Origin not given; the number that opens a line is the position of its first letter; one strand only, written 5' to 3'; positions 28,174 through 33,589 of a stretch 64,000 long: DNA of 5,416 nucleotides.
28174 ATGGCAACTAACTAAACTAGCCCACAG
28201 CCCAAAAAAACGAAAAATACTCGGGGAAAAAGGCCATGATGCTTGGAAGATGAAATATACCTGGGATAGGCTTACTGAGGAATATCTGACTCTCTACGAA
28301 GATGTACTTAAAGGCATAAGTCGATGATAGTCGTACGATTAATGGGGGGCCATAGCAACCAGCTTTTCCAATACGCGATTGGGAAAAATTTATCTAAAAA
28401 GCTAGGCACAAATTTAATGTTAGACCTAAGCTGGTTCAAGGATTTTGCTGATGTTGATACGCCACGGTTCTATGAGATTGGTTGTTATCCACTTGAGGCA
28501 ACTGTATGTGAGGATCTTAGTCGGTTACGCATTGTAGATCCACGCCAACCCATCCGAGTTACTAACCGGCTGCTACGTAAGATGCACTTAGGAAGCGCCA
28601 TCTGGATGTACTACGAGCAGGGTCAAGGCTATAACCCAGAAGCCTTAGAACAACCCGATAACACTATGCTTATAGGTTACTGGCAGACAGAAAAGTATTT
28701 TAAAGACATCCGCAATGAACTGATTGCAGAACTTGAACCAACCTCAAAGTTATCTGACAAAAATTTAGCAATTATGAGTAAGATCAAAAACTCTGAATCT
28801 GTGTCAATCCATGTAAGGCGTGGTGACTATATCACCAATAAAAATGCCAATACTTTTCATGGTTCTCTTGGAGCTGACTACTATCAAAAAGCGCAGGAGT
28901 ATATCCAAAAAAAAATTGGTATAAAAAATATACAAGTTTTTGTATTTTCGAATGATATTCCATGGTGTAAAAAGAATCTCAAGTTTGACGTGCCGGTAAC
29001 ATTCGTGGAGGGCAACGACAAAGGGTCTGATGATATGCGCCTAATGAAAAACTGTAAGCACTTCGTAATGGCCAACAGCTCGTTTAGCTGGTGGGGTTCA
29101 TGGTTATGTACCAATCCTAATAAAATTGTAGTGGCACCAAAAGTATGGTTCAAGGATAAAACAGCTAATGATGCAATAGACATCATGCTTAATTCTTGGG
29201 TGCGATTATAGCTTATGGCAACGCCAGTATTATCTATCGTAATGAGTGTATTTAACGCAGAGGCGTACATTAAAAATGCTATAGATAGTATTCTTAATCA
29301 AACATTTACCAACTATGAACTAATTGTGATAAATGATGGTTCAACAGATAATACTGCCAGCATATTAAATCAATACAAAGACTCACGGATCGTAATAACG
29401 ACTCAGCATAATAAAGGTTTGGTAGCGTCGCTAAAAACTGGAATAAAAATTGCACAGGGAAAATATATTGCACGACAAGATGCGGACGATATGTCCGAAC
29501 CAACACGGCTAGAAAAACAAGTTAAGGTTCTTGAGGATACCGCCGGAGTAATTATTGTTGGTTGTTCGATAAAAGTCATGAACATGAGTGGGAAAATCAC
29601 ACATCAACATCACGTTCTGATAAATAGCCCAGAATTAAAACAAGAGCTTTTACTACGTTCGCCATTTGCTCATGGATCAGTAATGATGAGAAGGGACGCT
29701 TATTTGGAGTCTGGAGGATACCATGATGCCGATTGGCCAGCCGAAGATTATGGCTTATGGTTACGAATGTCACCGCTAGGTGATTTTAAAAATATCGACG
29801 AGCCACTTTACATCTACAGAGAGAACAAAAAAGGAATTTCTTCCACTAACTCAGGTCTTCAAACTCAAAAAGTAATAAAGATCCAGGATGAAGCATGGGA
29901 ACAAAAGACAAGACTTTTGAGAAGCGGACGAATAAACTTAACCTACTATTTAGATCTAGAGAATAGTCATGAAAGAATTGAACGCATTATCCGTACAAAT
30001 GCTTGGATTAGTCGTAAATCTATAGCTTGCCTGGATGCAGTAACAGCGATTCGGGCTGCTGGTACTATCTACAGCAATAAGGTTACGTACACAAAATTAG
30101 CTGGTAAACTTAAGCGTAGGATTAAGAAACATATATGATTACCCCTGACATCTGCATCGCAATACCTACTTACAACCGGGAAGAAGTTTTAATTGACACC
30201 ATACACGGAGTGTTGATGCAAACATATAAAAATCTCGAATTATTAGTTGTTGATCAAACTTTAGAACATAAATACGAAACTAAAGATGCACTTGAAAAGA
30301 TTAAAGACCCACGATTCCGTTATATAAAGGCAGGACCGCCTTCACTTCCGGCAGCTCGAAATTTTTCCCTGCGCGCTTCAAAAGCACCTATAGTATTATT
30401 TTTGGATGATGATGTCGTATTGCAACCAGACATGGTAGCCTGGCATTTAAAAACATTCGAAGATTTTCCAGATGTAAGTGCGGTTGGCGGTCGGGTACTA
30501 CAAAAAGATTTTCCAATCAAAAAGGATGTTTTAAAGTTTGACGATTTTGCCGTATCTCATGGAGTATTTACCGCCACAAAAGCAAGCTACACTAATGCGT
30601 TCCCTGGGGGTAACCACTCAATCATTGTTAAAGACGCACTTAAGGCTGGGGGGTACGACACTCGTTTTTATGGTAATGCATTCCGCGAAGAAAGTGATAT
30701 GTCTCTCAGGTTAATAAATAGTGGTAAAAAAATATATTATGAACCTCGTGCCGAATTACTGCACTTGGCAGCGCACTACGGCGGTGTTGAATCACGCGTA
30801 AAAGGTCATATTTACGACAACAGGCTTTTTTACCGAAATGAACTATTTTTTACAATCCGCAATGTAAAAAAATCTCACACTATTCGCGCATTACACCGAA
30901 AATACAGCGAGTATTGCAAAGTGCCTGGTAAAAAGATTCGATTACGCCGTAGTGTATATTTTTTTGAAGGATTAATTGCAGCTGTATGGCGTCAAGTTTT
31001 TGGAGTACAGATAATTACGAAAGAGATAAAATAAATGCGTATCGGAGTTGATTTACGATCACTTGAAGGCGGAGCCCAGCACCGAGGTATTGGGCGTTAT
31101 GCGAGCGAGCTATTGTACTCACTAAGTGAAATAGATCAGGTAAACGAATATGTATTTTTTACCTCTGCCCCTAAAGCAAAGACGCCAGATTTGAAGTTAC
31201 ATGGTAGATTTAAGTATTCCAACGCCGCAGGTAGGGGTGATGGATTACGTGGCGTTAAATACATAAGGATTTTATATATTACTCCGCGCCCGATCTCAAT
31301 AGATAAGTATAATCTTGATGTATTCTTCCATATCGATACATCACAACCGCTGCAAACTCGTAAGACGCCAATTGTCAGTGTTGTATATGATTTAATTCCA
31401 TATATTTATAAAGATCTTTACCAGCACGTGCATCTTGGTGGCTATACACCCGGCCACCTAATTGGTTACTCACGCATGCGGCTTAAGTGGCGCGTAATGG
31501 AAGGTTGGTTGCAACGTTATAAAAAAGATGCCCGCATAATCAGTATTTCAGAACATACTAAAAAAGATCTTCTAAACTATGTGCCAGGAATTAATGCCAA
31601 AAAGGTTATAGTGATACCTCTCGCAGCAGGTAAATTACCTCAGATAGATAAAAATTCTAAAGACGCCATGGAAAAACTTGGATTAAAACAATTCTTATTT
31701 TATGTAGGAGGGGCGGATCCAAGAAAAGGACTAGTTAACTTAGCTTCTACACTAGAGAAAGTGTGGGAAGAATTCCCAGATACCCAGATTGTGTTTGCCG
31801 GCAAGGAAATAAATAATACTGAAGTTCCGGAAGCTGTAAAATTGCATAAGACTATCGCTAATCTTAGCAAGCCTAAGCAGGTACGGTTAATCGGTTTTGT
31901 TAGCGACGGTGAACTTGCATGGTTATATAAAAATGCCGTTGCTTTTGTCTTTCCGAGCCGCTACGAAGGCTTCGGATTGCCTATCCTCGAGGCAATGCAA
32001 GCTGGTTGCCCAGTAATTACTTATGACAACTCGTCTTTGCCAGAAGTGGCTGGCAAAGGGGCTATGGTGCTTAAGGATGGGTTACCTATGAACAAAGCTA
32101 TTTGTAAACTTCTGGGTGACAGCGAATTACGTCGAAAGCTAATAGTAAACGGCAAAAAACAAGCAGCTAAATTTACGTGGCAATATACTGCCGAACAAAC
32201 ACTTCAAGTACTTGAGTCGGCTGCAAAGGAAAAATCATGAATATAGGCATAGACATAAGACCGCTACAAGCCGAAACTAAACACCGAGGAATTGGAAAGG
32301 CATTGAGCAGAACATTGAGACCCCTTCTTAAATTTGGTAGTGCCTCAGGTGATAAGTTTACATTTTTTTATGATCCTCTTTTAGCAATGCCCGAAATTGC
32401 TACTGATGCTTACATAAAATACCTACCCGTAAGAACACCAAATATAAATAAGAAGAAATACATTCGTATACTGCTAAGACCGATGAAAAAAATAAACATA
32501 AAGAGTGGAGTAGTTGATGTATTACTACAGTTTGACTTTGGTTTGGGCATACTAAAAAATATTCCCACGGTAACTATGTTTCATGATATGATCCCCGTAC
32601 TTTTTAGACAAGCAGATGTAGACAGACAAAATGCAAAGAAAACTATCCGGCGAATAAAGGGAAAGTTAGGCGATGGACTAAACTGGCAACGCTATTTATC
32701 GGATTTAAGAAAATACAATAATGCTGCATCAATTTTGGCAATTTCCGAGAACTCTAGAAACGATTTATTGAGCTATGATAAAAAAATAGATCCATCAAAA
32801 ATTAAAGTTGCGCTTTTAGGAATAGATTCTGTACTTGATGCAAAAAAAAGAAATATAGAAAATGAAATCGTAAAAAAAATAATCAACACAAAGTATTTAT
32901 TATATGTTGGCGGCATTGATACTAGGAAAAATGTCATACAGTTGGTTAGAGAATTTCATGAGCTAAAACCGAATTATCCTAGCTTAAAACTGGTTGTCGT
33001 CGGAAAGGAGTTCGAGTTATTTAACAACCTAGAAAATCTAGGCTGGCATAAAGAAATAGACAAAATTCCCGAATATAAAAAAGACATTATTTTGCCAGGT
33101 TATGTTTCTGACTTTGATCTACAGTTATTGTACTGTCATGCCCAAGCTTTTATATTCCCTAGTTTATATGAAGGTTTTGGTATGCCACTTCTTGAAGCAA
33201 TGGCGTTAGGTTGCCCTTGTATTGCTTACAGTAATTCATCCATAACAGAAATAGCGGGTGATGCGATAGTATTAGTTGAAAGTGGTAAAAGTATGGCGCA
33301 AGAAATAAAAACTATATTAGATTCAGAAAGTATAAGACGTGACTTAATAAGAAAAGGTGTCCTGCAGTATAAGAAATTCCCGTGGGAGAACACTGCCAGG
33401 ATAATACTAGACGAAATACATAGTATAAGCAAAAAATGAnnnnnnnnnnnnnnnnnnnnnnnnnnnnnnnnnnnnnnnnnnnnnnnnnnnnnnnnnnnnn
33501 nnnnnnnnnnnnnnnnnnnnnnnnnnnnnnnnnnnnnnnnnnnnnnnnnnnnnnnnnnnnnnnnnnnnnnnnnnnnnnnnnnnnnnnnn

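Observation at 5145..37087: ~32-kb surface-glycan locus with the hallmarks of ABC-transporter-dependent, cap-terminated synthesis plus two WaaL/PglL-like ligases in an organism expected to lack LPS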

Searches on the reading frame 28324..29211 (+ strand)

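Call 6: search_protein_families(library=pfam, proteins=[window:28324-29211:+])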
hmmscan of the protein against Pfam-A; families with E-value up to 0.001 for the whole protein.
window:28324-29211:+ (295 aa): 1 family
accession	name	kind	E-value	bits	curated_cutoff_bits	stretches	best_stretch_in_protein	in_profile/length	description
PF01531.22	Glyco_transf_11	-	2.2e-36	126.1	23.9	1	82-293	90-295/298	Glycosyl transferase family 11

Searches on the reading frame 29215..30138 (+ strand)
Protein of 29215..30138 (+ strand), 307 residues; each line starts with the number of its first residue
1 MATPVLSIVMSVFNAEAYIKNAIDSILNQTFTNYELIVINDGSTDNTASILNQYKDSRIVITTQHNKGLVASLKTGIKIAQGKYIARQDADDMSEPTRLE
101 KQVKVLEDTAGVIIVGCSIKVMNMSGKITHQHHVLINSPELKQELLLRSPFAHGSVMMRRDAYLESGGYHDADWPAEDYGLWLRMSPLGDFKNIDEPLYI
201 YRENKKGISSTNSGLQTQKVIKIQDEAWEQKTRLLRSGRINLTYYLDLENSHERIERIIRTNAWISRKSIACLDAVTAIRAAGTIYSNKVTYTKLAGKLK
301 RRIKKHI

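Call 6: search_protein_families(library=pfam, proteins=[window:29215-30138:+])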
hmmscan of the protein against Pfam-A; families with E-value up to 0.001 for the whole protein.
window:29215-30138:+ (307 aa): 4 families
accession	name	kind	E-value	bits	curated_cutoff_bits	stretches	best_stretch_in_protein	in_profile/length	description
PF00535.33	Glycos_transf_2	-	2.3e-36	125.7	23.3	1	7-165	1-165/168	Glycosyl transferase family 2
PF10111.15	Glyco_tranf_2_2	-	1.8e-13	51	27.3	1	9-187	3-201/276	Glycosyltransferase like family 2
PF13641.12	Glyco_tranf_2_3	-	2.6e-13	51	27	1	6-186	3-195/230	Glycosyltransferase like family 2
PF13704.12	Glyco_tranf_2_4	-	0.00055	20.8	27.5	0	14-92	2-82/98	Glycosyl transferase family 2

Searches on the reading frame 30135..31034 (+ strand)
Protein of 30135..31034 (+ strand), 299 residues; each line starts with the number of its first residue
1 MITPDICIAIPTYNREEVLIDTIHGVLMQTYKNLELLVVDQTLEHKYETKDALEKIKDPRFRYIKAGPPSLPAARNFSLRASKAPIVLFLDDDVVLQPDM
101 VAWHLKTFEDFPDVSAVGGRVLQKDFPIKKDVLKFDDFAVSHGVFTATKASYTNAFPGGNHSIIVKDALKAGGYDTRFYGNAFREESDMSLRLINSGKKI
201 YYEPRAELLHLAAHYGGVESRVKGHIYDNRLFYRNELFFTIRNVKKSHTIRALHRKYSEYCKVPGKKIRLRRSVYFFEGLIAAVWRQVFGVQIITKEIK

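Call 6: search_protein_families(library=pfam, proteins=[window:30135-31034:+])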
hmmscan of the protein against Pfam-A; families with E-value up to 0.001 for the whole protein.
window:30135-31034:+ (299 aa): 4 families
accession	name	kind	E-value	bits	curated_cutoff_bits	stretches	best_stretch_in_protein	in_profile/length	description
PF00535.33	Glycos_transf_2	-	2.8e-20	73.4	23.3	1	7-124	1-119/168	Glycosyl transferase family 2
PF13641.12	Glyco_tranf_2_3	-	6.8e-16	59.4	27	1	4-211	1-212/230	Glycosyltransferase like family 2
PF10111.15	Glyco_tranf_2_2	-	5.1e-07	29.9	27.3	1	9-200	3-206/276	Glycosyltransferase like family 2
PF13632.12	Glyco_trans_2_3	-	0.00043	20.6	27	1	86-206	1-119/198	Glycosyl transferase family group 2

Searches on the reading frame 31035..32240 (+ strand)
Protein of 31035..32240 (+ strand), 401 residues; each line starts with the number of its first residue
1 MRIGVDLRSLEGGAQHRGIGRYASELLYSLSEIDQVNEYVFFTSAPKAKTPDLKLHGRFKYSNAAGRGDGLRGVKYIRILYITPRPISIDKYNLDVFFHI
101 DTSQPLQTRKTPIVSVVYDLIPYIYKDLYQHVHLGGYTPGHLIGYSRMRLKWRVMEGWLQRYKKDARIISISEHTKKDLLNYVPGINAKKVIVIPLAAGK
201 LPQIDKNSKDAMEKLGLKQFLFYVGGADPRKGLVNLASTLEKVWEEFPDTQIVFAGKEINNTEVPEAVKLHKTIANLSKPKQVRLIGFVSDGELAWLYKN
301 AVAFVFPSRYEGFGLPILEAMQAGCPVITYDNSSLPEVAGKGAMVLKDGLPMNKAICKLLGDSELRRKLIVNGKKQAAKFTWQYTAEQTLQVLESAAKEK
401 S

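Call 6: search_protein_families(library=pfam, proteins=[window:31035-32240:+])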
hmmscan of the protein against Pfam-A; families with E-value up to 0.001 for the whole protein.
window:31035-32240:+ (401 aa): 5 families
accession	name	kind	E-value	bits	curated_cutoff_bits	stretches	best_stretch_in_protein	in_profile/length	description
PF00534.26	Glycos_transf_1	-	5.2e-31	107.9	26.4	1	218-376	15-172/172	Glycosyl transferases group 1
PF13692.12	Glyco_trans_1_4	-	2.3e-21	77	27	1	221-362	4-142/142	Glycosyl transferases group 1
PF20706.3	GT4-conflict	-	2e-08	34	26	1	222-335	201-316/385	Family 4 Glycosyltransferase in conflict systems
PF13524.12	Glyco_trans_1_2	-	1.6e-06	28.6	25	1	273-390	27-143/144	Glycosyl transferase-like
PF13439.12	Glyco_transf_4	-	0.00049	20.6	28.5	0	88-195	67-163/170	Glycosyltransferase Family 4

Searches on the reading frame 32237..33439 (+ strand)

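Call 6: search_protein_families(library=pfam, proteins=[window:32237-33439:+])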
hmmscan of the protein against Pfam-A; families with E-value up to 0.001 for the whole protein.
window:32237-33439:+ (400 aa): 5 families
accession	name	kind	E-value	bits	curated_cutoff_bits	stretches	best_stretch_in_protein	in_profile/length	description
PF00534.26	Glycos_transf_1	-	1.4e-29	103.3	26.4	1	217-374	14-169/172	Glycosyl transferases group 1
PF13692.12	Glyco_trans_1_4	-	5.5e-24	85.5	27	1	219-362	2-141/142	Glycosyl transferases group 1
PF13439.12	Glyco_transf_4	-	1.2e-06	29.1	28.5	1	89-197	69-167/170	Glycosyltransferase Family 4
PF13524.12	Glyco_trans_1_2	-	4.3e-06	27.2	25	1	248-380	13-132/144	Glycosyl transferase-like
PF20706.3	GT4-conflict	-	3.1e-05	23.6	26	1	250-340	233-320/385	Family 4 Glycosyltransferase in conflict systems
